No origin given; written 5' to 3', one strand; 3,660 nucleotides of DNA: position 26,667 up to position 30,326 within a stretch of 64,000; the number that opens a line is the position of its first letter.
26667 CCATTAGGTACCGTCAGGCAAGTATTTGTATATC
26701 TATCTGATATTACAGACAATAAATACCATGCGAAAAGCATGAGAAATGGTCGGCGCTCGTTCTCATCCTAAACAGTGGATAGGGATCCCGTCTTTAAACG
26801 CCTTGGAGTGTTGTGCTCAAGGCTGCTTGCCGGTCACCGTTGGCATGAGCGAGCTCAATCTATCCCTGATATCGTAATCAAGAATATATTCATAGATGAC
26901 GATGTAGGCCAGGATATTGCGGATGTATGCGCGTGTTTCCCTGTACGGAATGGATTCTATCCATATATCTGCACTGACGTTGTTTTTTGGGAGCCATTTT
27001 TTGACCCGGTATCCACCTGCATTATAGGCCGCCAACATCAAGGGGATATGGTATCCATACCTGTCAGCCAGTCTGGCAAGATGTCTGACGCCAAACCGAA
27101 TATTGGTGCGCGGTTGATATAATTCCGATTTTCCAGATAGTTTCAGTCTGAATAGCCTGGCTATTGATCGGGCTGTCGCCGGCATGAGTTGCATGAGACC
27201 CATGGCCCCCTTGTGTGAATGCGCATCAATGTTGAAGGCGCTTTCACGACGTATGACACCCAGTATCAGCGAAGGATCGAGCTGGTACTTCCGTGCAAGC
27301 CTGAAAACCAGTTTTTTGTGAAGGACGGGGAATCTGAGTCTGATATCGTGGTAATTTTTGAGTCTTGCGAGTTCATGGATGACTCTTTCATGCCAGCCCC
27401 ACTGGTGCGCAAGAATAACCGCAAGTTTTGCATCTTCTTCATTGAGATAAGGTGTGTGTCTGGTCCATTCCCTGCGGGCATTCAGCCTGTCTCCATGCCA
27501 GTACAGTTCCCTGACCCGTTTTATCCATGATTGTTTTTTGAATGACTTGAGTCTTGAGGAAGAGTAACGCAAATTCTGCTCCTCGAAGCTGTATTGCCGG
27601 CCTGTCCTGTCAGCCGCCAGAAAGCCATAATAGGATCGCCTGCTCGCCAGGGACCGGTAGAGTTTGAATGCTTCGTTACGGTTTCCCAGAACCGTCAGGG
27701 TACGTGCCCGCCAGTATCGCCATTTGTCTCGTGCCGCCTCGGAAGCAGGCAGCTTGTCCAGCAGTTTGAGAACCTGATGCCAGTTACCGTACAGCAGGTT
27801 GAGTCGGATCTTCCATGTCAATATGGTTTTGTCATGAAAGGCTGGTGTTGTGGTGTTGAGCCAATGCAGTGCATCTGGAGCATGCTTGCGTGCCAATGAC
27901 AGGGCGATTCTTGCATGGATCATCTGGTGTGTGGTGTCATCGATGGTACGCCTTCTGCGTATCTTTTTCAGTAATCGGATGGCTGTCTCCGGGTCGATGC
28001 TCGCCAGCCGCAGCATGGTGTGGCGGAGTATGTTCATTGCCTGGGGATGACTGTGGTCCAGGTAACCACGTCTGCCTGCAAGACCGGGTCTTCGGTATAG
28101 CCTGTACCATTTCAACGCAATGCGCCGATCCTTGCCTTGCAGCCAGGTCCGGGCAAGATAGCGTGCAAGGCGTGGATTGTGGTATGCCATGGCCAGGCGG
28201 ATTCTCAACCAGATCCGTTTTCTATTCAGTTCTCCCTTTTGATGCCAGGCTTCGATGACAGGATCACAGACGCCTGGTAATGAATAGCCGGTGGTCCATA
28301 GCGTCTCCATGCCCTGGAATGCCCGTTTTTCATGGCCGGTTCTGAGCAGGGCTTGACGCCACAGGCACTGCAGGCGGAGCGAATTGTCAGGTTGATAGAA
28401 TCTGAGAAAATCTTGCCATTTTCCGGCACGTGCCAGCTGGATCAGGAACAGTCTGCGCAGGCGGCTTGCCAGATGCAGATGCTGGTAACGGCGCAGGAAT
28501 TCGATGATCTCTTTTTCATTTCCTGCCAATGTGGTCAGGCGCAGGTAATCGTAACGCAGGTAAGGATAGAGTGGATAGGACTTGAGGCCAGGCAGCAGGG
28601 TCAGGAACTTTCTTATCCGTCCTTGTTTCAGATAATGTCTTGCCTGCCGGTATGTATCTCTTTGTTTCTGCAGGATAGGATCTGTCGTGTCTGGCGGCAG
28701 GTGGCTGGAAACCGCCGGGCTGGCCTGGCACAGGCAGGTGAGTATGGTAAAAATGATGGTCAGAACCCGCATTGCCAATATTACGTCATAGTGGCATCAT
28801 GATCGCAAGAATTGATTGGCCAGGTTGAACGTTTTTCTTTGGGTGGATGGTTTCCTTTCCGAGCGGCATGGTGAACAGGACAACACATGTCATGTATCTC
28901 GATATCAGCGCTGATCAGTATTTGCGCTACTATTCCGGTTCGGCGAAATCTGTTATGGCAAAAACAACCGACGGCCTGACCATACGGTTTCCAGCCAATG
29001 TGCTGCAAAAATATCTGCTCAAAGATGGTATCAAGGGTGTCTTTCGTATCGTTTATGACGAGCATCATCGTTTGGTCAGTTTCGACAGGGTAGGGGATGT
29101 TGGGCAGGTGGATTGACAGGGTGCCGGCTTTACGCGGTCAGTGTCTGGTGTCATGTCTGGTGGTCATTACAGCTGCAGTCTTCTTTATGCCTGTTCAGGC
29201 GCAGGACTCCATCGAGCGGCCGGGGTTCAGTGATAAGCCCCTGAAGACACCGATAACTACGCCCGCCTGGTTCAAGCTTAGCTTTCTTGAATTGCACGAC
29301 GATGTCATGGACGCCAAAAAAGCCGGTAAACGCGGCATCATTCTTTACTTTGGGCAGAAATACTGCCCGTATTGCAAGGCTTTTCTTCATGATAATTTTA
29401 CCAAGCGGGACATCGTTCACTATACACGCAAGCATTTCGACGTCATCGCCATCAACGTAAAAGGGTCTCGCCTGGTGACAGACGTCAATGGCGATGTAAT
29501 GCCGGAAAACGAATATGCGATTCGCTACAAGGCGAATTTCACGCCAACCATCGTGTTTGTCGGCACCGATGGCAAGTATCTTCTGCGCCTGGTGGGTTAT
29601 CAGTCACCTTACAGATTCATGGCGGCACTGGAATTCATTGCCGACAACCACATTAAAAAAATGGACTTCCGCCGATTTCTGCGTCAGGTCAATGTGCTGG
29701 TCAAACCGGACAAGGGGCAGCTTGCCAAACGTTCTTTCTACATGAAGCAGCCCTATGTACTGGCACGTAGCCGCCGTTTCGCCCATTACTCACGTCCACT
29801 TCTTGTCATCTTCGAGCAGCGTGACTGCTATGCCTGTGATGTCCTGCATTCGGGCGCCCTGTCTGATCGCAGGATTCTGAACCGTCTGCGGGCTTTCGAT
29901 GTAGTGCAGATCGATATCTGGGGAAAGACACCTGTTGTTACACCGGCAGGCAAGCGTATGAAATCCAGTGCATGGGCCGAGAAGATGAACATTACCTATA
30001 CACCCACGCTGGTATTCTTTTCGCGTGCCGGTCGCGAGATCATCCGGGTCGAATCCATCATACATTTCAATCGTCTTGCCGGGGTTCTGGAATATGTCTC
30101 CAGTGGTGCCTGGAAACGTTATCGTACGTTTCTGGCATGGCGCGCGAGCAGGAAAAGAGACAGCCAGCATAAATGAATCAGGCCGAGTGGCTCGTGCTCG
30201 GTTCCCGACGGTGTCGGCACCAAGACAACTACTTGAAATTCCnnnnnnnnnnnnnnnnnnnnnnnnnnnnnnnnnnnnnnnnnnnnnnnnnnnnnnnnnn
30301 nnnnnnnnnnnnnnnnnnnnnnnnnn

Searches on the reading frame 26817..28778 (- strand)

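Call 40: search_protein_families(library=pfam, proteins=[window:26817-28778:-], max_evalue=0.00001)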
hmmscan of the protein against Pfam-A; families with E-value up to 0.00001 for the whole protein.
window:26817-28778:- (653 aa): 2 families
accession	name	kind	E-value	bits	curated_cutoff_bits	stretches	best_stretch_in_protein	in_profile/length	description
PF01464.25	SLT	-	1.4e-28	99.2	21.3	1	491-600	3-109/117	Transglycosylase SLT domain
PF14718.12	SLT_L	-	5.2e-08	33.4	25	1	415-476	4-65/68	Soluble lytic murein transglycosylase L domain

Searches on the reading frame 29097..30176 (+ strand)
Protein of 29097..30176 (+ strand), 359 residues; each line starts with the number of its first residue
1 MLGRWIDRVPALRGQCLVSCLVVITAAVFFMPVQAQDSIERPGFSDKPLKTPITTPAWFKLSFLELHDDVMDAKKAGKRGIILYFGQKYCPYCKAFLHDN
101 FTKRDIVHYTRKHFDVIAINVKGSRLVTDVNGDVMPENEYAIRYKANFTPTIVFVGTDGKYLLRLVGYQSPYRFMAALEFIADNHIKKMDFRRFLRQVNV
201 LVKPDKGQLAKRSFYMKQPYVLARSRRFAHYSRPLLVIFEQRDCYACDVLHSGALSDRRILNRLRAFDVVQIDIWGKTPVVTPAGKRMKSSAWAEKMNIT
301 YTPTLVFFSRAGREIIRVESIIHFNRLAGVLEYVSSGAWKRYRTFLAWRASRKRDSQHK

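Call 40: search_protein_families(library=pfam, proteins=[window:29097-30176:+], max_evalue=0.00001)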
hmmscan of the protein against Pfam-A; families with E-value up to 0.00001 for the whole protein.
window:29097-30176:+ (359 aa): 2 families
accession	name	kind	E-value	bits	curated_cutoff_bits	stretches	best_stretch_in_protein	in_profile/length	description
PF13098.12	Thioredoxin_2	-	1.7e-33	115.5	27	2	75-178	2-104/104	Thioredoxin-like domain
PF13899.12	Thioredoxin_7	-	2.3e-11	44.1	27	0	72-155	11-81/83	Thioredoxin-like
